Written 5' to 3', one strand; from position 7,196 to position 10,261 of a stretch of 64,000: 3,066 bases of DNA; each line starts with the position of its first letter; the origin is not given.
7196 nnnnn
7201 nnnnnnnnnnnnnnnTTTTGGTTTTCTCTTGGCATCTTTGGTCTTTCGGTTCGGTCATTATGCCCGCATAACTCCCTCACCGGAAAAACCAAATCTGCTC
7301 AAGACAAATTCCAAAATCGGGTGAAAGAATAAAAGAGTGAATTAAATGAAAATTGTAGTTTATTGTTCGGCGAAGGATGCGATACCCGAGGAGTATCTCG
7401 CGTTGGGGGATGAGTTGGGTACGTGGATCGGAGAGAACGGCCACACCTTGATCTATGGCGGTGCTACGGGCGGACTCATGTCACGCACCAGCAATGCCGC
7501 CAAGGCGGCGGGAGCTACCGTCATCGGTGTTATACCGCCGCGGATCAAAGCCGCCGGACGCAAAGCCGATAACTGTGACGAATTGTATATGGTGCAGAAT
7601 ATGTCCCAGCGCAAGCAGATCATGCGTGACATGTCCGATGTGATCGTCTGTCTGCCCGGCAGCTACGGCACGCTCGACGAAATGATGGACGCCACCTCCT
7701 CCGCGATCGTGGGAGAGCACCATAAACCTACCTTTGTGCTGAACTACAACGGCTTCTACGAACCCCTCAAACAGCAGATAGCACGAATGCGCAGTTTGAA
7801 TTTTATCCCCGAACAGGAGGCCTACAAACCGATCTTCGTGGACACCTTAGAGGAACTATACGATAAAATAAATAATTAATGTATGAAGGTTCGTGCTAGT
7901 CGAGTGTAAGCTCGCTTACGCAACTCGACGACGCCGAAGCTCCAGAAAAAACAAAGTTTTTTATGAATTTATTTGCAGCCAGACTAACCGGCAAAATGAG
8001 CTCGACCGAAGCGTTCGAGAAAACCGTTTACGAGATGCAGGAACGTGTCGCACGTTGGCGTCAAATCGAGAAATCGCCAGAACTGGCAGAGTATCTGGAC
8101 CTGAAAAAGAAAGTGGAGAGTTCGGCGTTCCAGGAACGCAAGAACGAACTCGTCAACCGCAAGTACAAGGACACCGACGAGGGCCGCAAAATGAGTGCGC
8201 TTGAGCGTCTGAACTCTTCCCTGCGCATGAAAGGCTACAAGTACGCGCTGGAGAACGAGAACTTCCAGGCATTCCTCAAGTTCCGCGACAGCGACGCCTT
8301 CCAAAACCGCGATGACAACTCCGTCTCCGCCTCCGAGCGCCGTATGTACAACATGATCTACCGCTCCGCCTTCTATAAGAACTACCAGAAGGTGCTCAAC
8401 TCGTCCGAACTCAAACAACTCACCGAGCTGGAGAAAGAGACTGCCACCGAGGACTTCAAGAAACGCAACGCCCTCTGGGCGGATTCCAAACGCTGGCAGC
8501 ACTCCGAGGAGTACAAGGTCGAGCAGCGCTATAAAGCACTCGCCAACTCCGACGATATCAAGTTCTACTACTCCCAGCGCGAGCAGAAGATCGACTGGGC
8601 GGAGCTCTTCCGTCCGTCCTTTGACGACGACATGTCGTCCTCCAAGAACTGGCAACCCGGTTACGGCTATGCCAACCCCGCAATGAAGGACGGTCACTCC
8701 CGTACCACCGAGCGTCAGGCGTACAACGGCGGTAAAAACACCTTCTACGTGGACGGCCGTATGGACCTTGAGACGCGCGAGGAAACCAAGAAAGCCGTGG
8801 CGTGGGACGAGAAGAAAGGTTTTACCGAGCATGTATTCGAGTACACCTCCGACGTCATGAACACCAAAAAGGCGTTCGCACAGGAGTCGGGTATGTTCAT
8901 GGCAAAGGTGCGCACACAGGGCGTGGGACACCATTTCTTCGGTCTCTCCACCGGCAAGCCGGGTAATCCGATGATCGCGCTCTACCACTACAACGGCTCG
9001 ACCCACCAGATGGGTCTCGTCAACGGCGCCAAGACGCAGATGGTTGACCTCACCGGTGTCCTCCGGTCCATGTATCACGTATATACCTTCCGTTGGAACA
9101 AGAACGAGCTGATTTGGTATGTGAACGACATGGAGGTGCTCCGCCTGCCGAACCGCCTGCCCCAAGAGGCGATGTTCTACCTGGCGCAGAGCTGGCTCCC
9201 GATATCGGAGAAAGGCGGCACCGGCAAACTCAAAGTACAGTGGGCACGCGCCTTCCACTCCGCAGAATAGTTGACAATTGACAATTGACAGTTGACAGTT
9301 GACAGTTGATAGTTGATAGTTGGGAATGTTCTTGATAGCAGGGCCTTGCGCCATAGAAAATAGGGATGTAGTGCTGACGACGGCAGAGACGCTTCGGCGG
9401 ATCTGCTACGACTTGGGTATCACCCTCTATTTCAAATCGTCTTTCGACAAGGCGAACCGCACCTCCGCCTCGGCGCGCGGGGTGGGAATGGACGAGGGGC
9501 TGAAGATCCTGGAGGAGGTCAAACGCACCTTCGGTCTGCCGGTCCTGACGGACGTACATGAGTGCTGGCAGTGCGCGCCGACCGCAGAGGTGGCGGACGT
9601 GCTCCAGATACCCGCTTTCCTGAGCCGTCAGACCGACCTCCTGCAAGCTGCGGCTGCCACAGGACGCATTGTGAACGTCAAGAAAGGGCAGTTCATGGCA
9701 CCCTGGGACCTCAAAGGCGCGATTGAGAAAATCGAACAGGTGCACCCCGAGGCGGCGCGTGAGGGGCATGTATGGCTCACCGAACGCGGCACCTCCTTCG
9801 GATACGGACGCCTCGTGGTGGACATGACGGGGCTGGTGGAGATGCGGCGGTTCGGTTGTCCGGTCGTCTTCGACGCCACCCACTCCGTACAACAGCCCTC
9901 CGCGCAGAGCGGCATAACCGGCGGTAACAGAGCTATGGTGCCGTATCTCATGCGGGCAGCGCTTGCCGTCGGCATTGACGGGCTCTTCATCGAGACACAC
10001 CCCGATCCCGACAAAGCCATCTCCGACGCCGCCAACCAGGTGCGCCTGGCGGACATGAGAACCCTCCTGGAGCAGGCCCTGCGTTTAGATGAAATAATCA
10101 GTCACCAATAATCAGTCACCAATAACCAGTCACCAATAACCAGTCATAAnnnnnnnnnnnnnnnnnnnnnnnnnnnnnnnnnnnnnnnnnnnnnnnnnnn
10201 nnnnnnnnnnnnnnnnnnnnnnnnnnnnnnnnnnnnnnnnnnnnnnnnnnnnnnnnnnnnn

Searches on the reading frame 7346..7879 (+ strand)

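Call 22: search_protein_families(library=pfam, proteins=[window:7346-7879:+], max_evalue=0.001)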
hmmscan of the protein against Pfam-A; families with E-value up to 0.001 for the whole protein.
window:7346-7879:+ (177 aa): 2 families
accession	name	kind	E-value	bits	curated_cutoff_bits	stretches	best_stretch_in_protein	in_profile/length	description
PF03641.19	Lysine_decarbox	-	1.3e-27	97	27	1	45-174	1-130/131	Possible lysine decarboxylase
PF18306.6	LDcluster4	-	3e-18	66.3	26.3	1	3-118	4-115/151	SLOG cluster4 family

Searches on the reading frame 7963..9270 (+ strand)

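Call 22: search_protein_families(library=pfam, proteins=[window:7963-9270:+], max_evalue=0.001)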
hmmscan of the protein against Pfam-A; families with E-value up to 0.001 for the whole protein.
window:7963-9270:+ (435 aa): 1 family
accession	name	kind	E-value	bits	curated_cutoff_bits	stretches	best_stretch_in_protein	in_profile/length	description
PF00722.28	Glyco_hydro_16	-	1.9e-07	31.1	22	1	337-428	85-174/175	Glycosyl hydrolases family 16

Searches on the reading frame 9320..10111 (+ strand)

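Call 22: search_protein_families(library=pfam, proteins=[window:9320-10111:+], max_evalue=0.001)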
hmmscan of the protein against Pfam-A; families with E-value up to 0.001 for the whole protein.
window:9320-10111:+ (263 aa): 1 family
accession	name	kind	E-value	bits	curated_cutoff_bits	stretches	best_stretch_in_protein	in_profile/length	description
PF00793.26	DAHP_synth_1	-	2.2e-64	217.4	25.5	1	3-259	18-267/270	DAHP synthetase I family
